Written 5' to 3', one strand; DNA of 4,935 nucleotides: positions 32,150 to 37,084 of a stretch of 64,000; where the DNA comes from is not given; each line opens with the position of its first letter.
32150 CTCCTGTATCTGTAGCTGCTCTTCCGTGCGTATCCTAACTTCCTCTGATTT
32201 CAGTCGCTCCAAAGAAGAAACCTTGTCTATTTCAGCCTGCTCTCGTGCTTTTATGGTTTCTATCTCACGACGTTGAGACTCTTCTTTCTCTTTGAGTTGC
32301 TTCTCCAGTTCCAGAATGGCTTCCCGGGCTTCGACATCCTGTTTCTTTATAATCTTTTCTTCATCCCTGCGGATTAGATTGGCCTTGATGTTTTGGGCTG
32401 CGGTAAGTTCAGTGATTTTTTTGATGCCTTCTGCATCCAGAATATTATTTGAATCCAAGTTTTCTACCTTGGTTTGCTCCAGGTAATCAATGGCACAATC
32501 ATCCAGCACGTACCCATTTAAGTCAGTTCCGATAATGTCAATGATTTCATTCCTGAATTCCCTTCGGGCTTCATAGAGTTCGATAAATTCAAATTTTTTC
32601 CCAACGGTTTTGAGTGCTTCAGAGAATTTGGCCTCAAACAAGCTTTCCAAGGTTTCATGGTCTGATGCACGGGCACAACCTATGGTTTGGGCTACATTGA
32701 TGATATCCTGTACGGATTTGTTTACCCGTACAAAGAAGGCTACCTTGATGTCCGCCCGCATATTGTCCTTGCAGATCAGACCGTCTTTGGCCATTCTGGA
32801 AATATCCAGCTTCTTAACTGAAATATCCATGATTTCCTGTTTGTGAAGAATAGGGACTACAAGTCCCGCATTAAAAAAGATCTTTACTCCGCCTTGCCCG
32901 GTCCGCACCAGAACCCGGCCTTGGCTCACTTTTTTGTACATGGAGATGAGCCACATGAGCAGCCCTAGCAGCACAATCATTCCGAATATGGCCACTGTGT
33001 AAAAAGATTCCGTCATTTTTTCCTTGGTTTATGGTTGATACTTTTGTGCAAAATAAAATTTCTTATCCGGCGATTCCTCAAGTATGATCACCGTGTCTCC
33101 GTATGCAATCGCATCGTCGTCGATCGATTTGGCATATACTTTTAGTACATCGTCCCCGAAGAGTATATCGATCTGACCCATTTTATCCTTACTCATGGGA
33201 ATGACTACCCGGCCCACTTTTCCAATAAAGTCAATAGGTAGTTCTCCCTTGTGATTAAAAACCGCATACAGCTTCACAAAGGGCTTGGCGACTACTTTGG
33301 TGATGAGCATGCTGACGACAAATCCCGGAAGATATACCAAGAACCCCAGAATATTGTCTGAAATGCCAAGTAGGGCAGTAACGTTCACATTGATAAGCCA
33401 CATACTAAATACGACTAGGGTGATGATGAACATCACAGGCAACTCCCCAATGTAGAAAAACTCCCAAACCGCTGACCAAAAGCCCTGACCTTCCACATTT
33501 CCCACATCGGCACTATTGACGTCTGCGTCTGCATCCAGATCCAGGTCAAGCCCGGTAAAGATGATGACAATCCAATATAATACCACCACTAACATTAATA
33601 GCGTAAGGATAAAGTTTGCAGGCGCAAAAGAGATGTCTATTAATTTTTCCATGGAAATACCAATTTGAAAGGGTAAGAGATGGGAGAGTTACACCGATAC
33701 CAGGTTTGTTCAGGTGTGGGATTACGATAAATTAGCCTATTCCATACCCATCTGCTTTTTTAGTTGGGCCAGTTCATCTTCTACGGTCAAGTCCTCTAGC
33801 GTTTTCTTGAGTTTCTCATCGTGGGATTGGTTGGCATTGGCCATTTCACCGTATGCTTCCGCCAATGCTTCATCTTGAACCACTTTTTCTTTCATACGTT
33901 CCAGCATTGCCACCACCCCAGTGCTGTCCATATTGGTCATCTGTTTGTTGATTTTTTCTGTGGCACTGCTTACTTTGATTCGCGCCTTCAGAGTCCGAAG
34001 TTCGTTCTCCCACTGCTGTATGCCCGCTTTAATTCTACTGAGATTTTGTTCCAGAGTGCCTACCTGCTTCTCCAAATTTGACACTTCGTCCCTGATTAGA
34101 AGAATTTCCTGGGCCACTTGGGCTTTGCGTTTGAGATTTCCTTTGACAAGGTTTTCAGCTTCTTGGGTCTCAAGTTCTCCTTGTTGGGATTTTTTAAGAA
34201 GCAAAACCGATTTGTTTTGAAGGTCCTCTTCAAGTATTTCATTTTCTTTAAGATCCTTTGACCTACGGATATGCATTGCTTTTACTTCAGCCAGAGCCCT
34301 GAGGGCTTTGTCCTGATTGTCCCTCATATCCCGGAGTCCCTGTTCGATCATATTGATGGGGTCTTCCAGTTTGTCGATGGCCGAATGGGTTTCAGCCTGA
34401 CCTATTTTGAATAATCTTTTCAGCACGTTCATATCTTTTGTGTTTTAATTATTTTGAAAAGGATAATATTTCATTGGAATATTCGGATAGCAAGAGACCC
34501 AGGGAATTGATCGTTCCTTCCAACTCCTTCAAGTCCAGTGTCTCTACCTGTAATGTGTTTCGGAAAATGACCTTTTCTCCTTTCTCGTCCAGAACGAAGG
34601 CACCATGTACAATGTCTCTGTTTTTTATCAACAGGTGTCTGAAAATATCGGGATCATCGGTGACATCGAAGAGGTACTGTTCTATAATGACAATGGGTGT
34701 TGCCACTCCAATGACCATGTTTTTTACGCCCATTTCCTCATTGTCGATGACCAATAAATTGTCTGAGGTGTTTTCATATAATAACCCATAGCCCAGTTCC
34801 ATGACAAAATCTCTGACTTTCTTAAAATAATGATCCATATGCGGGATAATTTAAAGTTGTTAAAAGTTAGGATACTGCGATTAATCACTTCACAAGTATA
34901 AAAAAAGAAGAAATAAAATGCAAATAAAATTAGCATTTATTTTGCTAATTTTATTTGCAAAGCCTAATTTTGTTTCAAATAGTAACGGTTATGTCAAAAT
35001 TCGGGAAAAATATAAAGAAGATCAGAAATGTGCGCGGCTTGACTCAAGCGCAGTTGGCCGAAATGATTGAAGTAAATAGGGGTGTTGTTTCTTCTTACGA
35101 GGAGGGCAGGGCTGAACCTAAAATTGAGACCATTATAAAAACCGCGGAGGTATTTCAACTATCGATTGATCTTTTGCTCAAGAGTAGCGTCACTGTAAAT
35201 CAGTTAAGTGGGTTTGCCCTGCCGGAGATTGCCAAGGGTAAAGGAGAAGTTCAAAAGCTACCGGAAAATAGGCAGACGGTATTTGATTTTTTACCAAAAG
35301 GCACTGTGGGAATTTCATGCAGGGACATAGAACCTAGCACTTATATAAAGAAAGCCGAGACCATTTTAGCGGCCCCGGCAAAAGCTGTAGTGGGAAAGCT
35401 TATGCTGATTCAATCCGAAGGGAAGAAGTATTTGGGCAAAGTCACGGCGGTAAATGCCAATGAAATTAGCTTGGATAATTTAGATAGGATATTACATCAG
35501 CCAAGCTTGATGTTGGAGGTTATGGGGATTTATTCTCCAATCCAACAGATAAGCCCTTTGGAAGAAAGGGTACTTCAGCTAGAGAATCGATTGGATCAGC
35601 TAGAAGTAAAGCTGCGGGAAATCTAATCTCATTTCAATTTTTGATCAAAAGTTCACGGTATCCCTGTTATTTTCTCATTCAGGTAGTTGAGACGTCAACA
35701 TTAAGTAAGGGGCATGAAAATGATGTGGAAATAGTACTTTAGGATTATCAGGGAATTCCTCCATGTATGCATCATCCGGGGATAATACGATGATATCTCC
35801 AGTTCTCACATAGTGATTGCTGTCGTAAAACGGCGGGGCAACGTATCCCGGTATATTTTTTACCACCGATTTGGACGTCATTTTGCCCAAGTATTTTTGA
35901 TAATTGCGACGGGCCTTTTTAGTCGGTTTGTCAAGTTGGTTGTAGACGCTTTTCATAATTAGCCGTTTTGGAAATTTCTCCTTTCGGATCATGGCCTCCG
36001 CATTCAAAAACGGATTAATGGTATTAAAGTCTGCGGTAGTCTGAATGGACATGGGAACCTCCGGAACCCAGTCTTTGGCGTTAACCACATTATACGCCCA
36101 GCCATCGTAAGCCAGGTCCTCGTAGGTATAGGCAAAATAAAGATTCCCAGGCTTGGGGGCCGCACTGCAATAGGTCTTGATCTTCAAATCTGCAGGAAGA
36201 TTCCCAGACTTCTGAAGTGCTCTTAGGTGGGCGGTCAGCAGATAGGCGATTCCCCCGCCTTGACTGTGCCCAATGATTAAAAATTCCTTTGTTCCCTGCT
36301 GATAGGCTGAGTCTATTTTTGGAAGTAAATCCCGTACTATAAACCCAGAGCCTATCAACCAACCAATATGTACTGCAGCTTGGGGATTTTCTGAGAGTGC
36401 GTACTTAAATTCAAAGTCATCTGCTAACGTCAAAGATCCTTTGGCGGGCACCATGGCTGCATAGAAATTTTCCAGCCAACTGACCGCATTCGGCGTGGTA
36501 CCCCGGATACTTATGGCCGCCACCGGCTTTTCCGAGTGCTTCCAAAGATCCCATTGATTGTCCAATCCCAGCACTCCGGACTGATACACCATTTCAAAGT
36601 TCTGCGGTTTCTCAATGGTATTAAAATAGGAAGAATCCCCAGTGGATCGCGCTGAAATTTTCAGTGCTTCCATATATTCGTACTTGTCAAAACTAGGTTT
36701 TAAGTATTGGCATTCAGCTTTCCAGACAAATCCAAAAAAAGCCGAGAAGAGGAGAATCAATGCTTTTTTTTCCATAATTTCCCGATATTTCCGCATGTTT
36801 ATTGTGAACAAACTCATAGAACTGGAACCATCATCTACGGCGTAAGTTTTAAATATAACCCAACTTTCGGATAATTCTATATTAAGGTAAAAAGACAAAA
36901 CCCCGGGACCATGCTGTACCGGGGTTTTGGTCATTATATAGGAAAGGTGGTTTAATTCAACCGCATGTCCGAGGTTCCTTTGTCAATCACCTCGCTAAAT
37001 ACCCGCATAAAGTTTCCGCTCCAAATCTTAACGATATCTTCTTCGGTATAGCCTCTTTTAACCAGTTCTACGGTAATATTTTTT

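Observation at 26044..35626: Candidate membrane-remodelling/stress module: XRE regulator + operator, then YbjN-like, PspA/IM30, YqiJ/NfeD-like, flotillin and a 1618-aa coiled-coil AAA+ ATPase in one operon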

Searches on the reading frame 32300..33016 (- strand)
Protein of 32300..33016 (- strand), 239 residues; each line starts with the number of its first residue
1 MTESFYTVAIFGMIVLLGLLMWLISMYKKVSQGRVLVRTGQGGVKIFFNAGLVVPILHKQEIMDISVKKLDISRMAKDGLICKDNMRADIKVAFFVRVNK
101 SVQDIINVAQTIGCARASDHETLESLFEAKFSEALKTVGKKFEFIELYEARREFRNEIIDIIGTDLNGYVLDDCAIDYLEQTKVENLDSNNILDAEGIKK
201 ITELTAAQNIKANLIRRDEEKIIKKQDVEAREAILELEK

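Call 15: search_protein_families(library=pfam, proteins=[window:32300-33016:-], max_evalue=10)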
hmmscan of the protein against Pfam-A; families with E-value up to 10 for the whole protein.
window:32300-33016:- (239 aa): 1 family
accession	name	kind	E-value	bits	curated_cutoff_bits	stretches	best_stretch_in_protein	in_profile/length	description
PF01145.31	Band_7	-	5.5e-13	49.8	23.6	1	29-229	2-170/176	SPFH domain / Band 7 family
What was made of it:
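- Checked: The N-terminal 239 aa alone hit Band_7 at E 5.5e-13 (call 15).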

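Call 107: search_protein_families(library=phrogs, proteins=[window:32300-33016:-], max_evalue=0.001)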
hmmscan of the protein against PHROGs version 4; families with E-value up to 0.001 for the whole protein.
window:32300-33016:- (239 aa): 1 family
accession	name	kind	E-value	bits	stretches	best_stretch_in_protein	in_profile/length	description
phrog_200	-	other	0.00014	22.1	1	10-168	84-239/379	lipoprotein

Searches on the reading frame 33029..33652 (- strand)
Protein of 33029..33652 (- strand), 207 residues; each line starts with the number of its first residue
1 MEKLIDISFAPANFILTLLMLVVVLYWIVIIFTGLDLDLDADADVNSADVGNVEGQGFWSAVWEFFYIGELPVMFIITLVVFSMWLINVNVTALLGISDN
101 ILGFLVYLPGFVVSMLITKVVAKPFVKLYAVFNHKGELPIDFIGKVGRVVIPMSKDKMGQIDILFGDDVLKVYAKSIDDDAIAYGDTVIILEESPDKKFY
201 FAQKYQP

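Call 3: search_protein_families(library=pfam, proteins=[window:33029-33652:-], max_evalue=0.01)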
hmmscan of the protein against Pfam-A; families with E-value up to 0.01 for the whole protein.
window:33029-33652:- (207 aa): 0 families

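Call 4: search_protein_families(library=ncbifam, proteins=[window:33029-33652:-], max_evalue=0.01)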
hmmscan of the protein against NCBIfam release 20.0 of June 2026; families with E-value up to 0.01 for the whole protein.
window:33029-33652:- (207 aa): 0 families

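Call 5: search_protein_families(library=padloc, proteins=[window:33029-33652:-], max_evalue=0.01)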
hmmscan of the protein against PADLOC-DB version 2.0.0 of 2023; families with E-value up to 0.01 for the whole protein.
window:33029-33652:- (207 aa): 1 family
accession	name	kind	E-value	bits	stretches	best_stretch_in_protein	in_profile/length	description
PDLC04699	PDC-M53B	-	0.0045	14.9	1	72-116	28-73/188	-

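Call 12: search_solved_structures(query=window:33029-33652:-, max_evalue=10)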
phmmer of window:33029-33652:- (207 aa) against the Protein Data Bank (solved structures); distinct sequences matched with E-value up to 10: 7.
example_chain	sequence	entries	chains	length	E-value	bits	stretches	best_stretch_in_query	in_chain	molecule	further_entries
3ec5_A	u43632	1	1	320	0.018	18.2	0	115-146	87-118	Outer Surface Protein A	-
3cka_A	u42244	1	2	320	0.042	17.1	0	115-146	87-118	Outer surface protein A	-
5ys7_A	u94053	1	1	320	0.065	16.4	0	115-146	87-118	Outer Surface Protein A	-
5z1o_A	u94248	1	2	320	0.084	16.1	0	115-146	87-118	Outer Surface Protein A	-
2k14_A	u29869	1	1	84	0.13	15.5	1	141-192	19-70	YuaF protein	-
8xwg_A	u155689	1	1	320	0.44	13.7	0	115-148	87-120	Outer Surface Protein A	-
2wgo_A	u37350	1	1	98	2.3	11.4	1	155-202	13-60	RANASPUMIN-2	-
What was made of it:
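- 33029..33652 (-): YqiJ/NfeD-like inner-membrane protein, 207 aa: 3 predicted TM segments plus a C-terminal OB-like NfeD domain. YuaF (PDB 2k14) E 0.13 (call 12).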

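Call 15: search_protein_families(library=pfam, proteins=[window:33029-33652:-], max_evalue=10)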
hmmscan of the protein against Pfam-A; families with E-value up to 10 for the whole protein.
window:33029-33652:- (207 aa): 0 families

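Call 17: find_homologous_proteins(query=window:33029-33652:-, max_evalue=0.001)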
Query window:33029-33652:- (207 aa): 71 proteins with E <= 0.001 among 469 candidates.
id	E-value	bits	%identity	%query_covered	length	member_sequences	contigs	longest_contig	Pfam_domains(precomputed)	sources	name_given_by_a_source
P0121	2.4e-127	441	100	100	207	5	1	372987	-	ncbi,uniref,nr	ncbi:hypothetical protein [Lunatibacter salilacus]|uniref:hypothetical protein n=1 Tax=Lunatibacter 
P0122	1.4e-120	419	93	100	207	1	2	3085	-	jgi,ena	jgi:hypothetical protein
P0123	5.8e-117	407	92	100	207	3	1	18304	-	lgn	-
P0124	8.1e-93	328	70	100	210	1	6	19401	-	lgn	-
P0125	1.3e-92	327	72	100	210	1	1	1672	-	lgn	-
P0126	7.2e-92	325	68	100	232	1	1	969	-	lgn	-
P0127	9.6e-92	325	73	100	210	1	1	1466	-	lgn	-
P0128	1.3e-91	324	70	100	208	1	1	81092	-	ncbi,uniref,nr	ncbi:OB-fold-containig protein [Pararhodonellum marinum]|uniref:OB-fold-containig protein n=1 Tax=Pa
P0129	2.4e-91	323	72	100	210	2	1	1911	-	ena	-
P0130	2.0e-90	320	71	100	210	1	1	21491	-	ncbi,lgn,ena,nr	ncbi:MAG TPA: hypothetical protein VK921_18970 [Anditalea sp.]|nr:hypothetical protein [Anditalea sp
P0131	3.1e-90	320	64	100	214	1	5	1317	-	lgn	-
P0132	4.7e-90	319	65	100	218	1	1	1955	-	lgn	-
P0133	7.3e-90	318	71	100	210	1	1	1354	-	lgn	-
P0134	1.1e-89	318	67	100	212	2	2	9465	-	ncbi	-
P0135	1.6e-89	317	66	100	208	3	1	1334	-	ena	-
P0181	6.0e-26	110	35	97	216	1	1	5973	PF21001.3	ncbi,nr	ncbi:MAG: DUF1449 family protein [Phycisphaerae bacterium]|nr:DUF1449 family protein [Phycisphaerae 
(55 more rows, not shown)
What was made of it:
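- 33029..33652 (-): A 100% identical protein occurs in Lunatibacter salilacus (call 17).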

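Call 18: search_protein_families(library=pfam, proteins=[P0181], max_evalue=10)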
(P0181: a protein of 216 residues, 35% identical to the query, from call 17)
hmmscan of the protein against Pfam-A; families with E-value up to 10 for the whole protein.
P0181 (216 aa): 1 family
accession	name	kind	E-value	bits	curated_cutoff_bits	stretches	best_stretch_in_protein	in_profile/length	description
PF21001.2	YqiJ_N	-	2e-06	28.4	23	1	17-99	9-90/116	Inner membrane protein YqiJ, N-terminal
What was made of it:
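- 33029..33652 (-): Homologues are named DUF1449/YqiJ/OB-fold, and the distant homologue P0181 hits YqiJ_N (calls 17, 18).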

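Call 107: search_protein_families(library=phrogs, proteins=[window:33029-33652:-], max_evalue=0.001)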
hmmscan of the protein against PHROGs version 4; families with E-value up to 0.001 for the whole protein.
window:33029-33652:- (207 aa): 0 families

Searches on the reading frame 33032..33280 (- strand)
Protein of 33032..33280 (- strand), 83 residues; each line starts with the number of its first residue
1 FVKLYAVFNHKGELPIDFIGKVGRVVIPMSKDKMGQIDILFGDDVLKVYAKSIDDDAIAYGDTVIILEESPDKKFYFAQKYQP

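Call 18: search_protein_families(library=pfam, proteins=[window:33032-33280:-], max_evalue=10)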
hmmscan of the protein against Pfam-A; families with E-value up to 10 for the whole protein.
window:33032-33280:- (83 aa): 2 families
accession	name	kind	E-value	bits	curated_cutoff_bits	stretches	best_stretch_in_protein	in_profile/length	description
PF01957.25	NfeD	-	0.042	14.5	29.1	1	18-67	4-46/57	NfeD-like C-terminal, partner-binding domain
PF12913.13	SH3_6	-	0.084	12.9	27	1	57-81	22-46/53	SH3 domain (SH3b1 type)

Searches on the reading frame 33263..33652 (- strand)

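Call 18: search_protein_families(library=pfam, proteins=[window:33263-33652:-], max_evalue=10)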
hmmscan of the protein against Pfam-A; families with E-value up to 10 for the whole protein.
window:33263-33652:- (130 aa): 2 families
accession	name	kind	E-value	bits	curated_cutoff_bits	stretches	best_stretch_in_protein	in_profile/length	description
PF12420.13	DUF3671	-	0.76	9.6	34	1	14-87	161-206/223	Fam-L, Fam-M like protein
PF09973.14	DUF2208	-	9.8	6.2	24.3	1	70-122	96-148/231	Predicted membrane protein (DUF2208)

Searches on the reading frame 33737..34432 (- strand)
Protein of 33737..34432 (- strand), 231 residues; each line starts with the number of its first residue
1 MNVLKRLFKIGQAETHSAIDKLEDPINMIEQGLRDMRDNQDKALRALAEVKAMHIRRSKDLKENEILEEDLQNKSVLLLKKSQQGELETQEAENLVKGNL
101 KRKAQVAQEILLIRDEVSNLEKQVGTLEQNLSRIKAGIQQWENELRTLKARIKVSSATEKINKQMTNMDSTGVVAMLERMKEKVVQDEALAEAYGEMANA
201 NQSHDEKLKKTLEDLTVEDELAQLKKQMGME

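Call 3: search_protein_families(library=pfam, proteins=[window:33737-34432:-], max_evalue=0.01)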
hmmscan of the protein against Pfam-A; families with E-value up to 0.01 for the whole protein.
window:33737-34432:- (231 aa): 1 family
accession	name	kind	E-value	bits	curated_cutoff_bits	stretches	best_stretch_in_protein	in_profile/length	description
PF04012.17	PspA_IM30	-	3e-36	125.5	33.9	1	2-227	1-217/220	PspA/IM30 family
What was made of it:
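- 33737..34432 (-): PspA/IM30 (ESCRT-III superfamily) protein of the YjfJ type, 231 aa, with no TM segment. PF04012 E 3e-36, 125.5 bits against a cutoff of 33.9 (call 3).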

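Call 4: search_protein_families(library=ncbifam, proteins=[window:33737-34432:-], max_evalue=0.01)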
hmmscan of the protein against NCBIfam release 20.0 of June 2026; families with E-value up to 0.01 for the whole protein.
window:33737-34432:- (231 aa): 5 families
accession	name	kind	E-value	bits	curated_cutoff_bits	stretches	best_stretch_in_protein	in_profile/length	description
TIGR02977.1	phageshock_pspA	equivalog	5.4e-10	39.4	242.95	1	1-229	1-218/219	phage shock protein PspA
NF045984.1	StressProtLiaH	equivalog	1.5e-08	34.6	380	1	3-226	2-213/225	stress responsive protein LiaH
NF007974.0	PRK10698.1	equivalog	1.3e-06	28.3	336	1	1-229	1-218/222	phage shock protein PspA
TIGR02168.1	SMC_prok_B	equivalog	3.4e-06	25.1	567.35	1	14-228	683-898/1181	chromosome segregation protein SMC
NF033930.1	pneumo_PspA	exception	0.0023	16.7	850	1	20-220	118-319/659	pneumococcal surface protein A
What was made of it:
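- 33737..34432 (-): It scores below the NCBIfam equivalog cutoffs for PspA and LiaH (call 4).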

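Call 5: search_protein_families(library=padloc, proteins=[window:33737-34432:-], max_evalue=0.01)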
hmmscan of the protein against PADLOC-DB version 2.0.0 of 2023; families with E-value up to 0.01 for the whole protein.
window:33737-34432:- (231 aa): 4 families
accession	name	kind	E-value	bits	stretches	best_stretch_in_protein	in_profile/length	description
PDLC00519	JetC1|JetC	-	8.9e-05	18.9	1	11-153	322-465/1097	DUF3584 domain; MukB-like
PDLC02628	DrmD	-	0.0016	15.4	1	89-152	287-350/373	DrmD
PDLC02631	DrmD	-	0.0025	15.3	1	89-152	141-204/227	DrmD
PDLC02629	DrmD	-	0.0033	13.9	1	90-152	423-485/508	DrmD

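Call 107: search_protein_families(library=phrogs, proteins=[window:33737-34432:-], max_evalue=0.001)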
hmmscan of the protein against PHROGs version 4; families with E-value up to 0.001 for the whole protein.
window:33737-34432:- (231 aa): 0 families

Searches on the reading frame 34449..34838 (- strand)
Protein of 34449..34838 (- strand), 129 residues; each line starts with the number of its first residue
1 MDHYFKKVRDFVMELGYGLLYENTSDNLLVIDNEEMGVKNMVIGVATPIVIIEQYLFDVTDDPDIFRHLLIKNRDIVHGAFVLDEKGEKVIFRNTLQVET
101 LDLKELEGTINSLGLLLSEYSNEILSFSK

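Call 3: search_protein_families(library=pfam, proteins=[window:34449-34838:-], max_evalue=0.01)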
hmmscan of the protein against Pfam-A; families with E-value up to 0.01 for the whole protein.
window:34449-34838:- (129 aa): 1 family
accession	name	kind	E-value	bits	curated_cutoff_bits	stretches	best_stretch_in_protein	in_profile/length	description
PF22550.1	CesT_Tir_1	-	2.9e-51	173.3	27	1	1-129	1-130/131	CesT_Tir_1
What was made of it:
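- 34449..34838 (-): CesT/Tir-like (YjfI-like) small chaperone, 129 aa. PF22550 CesT_Tir_1 E 2.9e-51, full length (call 3).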

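Call 4: search_protein_families(library=ncbifam, proteins=[window:34449-34838:-], max_evalue=0.01)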
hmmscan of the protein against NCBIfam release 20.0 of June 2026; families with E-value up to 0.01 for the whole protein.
window:34449-34838:- (129 aa): 0 families

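Call 5: search_protein_families(library=padloc, proteins=[window:34449-34838:-], max_evalue=0.01)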
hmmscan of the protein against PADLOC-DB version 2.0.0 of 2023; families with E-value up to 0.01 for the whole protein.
window:34449-34838:- (129 aa): 0 families

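Call 107: search_protein_families(library=phrogs, proteins=[window:34449-34838:-], max_evalue=0.001)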
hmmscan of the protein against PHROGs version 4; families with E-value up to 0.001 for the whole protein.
window:34449-34838:- (129 aa): 0 families

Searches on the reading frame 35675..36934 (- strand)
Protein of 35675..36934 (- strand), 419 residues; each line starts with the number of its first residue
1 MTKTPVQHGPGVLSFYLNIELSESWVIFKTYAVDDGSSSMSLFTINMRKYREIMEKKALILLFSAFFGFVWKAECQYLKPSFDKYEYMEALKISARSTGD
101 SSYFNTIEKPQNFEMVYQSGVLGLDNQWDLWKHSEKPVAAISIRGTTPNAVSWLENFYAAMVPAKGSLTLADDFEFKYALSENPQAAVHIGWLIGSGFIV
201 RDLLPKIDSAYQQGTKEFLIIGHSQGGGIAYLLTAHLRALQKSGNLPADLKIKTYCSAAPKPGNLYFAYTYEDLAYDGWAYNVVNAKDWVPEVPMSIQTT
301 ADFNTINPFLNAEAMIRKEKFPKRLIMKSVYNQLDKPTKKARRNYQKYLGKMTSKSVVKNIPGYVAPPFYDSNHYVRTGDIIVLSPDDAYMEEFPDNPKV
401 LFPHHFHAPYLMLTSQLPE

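Call 3: search_protein_families(library=pfam, proteins=[window:35675-36934:-], max_evalue=0.01)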
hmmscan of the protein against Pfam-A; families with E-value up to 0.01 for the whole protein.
window:35675-36934:- (419 aa): 1 family
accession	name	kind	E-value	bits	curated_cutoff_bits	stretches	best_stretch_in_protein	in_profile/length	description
PF01764.32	Lipase_3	-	2.6e-15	57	22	1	141-295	2-137/140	Lipase (class 3)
